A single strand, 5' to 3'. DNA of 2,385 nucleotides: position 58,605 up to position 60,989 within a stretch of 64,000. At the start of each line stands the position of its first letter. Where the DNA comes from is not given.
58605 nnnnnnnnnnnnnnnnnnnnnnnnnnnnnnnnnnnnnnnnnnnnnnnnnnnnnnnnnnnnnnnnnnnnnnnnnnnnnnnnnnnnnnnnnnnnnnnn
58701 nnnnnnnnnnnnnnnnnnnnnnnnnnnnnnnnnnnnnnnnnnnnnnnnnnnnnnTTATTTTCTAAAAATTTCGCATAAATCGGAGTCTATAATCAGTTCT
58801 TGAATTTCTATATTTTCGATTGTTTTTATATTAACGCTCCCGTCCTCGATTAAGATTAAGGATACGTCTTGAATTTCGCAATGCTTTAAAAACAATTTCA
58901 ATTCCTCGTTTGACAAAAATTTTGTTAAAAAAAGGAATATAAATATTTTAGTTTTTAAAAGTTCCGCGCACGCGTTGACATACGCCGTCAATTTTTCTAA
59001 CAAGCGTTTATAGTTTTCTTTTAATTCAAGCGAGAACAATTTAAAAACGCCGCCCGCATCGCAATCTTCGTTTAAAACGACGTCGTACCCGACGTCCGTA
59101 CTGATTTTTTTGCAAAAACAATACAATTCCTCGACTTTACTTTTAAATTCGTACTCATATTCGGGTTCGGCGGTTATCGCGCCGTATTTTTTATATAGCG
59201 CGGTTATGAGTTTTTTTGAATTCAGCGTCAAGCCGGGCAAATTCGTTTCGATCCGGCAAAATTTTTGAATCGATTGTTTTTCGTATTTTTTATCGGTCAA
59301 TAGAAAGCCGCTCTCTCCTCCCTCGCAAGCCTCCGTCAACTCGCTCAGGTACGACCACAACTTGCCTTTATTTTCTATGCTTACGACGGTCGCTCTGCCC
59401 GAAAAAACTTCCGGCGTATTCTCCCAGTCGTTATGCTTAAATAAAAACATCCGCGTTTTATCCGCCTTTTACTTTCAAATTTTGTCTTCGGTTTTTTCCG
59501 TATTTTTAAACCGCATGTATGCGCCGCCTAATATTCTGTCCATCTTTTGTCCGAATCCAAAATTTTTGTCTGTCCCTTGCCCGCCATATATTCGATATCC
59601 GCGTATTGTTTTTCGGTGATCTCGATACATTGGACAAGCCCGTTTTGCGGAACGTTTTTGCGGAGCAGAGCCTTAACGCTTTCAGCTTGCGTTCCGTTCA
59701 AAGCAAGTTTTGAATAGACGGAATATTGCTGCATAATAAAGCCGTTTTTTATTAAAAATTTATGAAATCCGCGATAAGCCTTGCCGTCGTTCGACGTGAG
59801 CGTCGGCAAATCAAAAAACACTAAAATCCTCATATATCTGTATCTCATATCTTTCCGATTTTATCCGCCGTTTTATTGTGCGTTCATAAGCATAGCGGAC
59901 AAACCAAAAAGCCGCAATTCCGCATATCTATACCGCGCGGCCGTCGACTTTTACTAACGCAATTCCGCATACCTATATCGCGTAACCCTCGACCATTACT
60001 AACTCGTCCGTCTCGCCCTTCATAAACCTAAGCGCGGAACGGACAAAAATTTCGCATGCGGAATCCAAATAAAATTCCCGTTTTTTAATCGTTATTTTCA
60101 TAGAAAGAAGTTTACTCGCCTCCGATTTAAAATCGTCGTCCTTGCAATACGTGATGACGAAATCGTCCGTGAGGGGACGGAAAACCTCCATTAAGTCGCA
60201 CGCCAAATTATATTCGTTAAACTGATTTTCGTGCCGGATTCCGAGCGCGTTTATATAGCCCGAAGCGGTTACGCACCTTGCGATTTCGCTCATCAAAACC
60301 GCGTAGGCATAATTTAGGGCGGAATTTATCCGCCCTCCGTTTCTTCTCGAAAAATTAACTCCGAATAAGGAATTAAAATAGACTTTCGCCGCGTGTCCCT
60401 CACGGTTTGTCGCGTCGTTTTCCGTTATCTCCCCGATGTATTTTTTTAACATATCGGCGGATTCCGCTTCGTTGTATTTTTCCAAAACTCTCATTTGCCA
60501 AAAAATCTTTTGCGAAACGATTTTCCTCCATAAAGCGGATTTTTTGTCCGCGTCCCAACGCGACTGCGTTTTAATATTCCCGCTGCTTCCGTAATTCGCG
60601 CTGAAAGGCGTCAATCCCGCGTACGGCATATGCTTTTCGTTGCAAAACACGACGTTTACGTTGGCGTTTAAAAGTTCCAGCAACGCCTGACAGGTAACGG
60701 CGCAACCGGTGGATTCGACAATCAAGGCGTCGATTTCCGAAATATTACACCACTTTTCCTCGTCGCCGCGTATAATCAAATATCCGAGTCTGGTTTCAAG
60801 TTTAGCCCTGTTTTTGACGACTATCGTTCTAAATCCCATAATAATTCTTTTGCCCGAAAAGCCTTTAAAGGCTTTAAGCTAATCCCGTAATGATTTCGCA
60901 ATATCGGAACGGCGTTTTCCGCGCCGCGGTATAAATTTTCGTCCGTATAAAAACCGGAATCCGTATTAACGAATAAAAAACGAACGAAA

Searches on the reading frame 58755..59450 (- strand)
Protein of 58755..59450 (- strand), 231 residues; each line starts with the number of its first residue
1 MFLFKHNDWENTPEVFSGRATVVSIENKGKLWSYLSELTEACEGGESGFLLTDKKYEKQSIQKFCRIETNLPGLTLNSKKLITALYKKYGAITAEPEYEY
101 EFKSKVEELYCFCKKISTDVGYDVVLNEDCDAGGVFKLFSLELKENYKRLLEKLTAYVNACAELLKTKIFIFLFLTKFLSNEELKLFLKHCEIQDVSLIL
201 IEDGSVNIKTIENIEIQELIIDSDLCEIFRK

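Call 6: search_protein_families(library=ncbifam, proteins=[window:58755-59450:-], max_evalue=0.001)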
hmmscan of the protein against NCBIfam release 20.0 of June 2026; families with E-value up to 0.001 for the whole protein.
window:58755-59450:- (231 aa): 1 family
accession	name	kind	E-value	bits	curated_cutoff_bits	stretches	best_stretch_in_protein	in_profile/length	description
TIGR01866.1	cas_Csn2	equivalog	7e-32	110.9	35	1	5-228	3-222/222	type II-A CRISPR-associated protein Csn2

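Call 12: find_related_loci(query=window:58755-59450:-, collection=genome_contigs, flank=10000)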
Query window:58755-59450:- (231 aa) in genome_contigs; peptide patterns used: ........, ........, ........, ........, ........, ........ (x = any residue, [..] = any of these).
332 stretches matched a pattern; 1 encode a relative of the query (tblastn E <= 1e-3); 1 distinct loci.
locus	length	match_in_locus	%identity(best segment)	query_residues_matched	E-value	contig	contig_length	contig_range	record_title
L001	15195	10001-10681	49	1-228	1e-63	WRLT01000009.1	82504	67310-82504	MAG: Bacillota bacterium isolate Th196P3bin37 Ga0099364_10000304, whole genome shotgun sequence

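Call 15: find_homologous_proteins(query=window:58755-59450:-, max_evalue=1e-10)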
Query window:58755-59450:- (231 aa): 6 proteins with E <= 1e-10 among 604 candidates.
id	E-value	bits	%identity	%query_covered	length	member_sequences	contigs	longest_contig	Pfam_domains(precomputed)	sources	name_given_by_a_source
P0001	9.9e-147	505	100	100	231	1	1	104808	PF09711.17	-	-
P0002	9.2e-58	214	48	97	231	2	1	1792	PF09711.17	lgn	-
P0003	2.8e-57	212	49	98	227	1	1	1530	PF09711.17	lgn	-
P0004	1.0e-56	210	49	99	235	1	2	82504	PF09711.17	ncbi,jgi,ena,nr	ncbi:MAG: type II-A CRISPR-associated protein Csn2 [Firmicutes bacterium]|nr:type II-A CRISPR-associ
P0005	7.9e-56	207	49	100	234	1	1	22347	PF09711.17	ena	-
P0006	4.9e-53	198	47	99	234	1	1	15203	PF09711.17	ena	-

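Call 16: find_encoding_contigs(protein=P0001, flank=10000, max_places=5)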
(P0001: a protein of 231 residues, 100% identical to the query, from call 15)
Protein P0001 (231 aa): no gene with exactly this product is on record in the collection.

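Call 17: find_encoding_contigs(protein=P0005, flank=10000, max_places=5)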
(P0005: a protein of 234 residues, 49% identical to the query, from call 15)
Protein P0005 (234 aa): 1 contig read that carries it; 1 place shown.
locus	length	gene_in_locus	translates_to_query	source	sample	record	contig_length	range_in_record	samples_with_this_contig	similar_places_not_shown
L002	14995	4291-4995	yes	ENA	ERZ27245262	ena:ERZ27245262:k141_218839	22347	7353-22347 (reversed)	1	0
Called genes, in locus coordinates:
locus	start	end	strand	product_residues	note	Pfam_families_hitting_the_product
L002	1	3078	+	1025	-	?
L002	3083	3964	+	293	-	PF01867:Cas_Cas1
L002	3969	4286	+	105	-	PF09827:CRISPR_Cas2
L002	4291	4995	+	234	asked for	PF09711:Cas_Csn2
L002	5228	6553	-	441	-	PF00589:Phage_integrase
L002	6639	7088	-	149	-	-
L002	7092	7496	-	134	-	PF01381:HTH_3 (weak), PF12844:HTH_19 (weak), PF13560:HTH_31 (faint)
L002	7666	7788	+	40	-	-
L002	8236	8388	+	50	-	-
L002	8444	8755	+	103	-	-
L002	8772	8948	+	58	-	-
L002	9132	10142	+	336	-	-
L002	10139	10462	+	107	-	-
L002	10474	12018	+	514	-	PF14284:PcfJ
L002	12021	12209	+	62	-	-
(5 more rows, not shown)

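Call 18: find_encoding_contigs(protein=P0006, flank=10000, max_places=5)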
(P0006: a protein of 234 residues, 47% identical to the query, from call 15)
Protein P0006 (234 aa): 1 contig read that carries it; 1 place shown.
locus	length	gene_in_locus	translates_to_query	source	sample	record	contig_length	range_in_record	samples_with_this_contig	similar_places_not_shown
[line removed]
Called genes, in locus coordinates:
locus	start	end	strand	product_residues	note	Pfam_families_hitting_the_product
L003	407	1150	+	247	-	PF00005:ABC_tran, PF13304:AAA_21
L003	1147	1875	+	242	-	PF12679:ABC2_membrane_2 (weak), PF12730:ABC2_membrane_4 (weak)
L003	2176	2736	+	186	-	PF28474:DUF8412, PF13376:OmdA (weak)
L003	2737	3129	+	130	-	-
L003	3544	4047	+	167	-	-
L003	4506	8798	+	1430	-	PF16592:Cas9_REC, PF13395:HNH_4, PF22702:Cas9_RuvC, PF16595:Cas9_PI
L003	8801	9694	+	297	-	PF01867:Cas_Cas1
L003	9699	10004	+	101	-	PF09827:CRISPR_Cas2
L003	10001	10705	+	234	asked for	PF09711:Cas_Csn2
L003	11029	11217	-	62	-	?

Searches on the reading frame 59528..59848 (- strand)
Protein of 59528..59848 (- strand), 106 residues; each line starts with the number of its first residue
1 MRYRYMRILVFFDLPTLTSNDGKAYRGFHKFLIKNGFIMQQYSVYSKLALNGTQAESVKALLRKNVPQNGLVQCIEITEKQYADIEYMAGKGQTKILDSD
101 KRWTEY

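Call 6: search_protein_families(library=ncbifam, proteins=[window:59528-59848:-], max_evalue=0.001)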
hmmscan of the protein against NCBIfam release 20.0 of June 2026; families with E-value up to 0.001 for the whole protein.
window:59528-59848:- (106 aa): 2 families
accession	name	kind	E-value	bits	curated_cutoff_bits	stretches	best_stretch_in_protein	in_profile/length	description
TIGR01573.1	cas2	equivalog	9.8e-19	67.4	24.5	1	6-96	1-89/96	CRISPR-associated endonuclease Cas2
NF041506.1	VapD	equivalog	3.8e-05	24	100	1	20-66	19-66/91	VapD family protein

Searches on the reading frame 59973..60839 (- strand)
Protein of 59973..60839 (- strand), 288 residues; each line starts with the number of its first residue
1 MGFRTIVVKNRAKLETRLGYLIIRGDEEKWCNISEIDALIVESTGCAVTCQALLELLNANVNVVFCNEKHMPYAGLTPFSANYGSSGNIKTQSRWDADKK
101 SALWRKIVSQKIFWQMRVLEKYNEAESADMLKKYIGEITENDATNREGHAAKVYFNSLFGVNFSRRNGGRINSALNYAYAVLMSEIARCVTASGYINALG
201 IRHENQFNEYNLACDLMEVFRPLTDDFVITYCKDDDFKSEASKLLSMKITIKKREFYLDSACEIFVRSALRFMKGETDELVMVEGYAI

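Call 6: search_protein_families(library=ncbifam, proteins=[window:59973-60839:-], max_evalue=0.001)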
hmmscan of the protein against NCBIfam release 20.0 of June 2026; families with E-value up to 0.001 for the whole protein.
window:59973-60839:- (288 aa): 9 families
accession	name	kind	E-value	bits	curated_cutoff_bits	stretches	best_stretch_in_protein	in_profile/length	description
TIGR03639.1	cas1_NMENI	exception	8.5e-80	268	120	1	3-268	1-276/278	type II CRISPR-associated endonuclease Cas1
TIGR00287.1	cas1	equivalog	2.2e-27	96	71.7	1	18-242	15-269/327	CRISPR-associated endonuclease Cas1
NF049935.1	cas4g_cas1g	exception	8.5e-18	64.1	560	1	7-240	219-476/546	CRISPR-associated endonuclease Cas4g/Cas1g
TIGR04093.1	cas1_CYANO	exception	4.2e-13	48.9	385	1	35-238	39-267/334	type I-D CRISPR-associated endonuclease Cas1d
TIGR04329.1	cas1_PREFRAN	exception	8.2e-11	41.6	300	1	10-254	14-272/317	type V CRISPR-associated endonuclease Cas1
TIGR03641.1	cas1_HMARI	exception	6.2e-09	35.6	304.1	1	24-230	21-243/324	type I-B CRISPR-associated endonuclease Cas1b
TIGR03983.1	cas1_MYXAN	equivalog_domain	7.5e-09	35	358.05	1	118-238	152-274/347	type I-MYXAN CRISPR-associated endonuclease Cas1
TIGR03640.1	cas1_DVULG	exception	1.3e-08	34.5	385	1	146-232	163-262/340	type I-C CRISPR-associated endonuclease Cas1c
TIGR03638.1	cas1_ECOLI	exception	3.4e-06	26.5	215.6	1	43-209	51-210/269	type I-E CRISPR-associated endonuclease Cas1e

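Call 8: find_encoding_contigs(protein=window:59973-60839:-, flank=10000, max_places=10)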
Protein window:59973-60839:- (288 aa): no gene with exactly this product is on record in the collection.
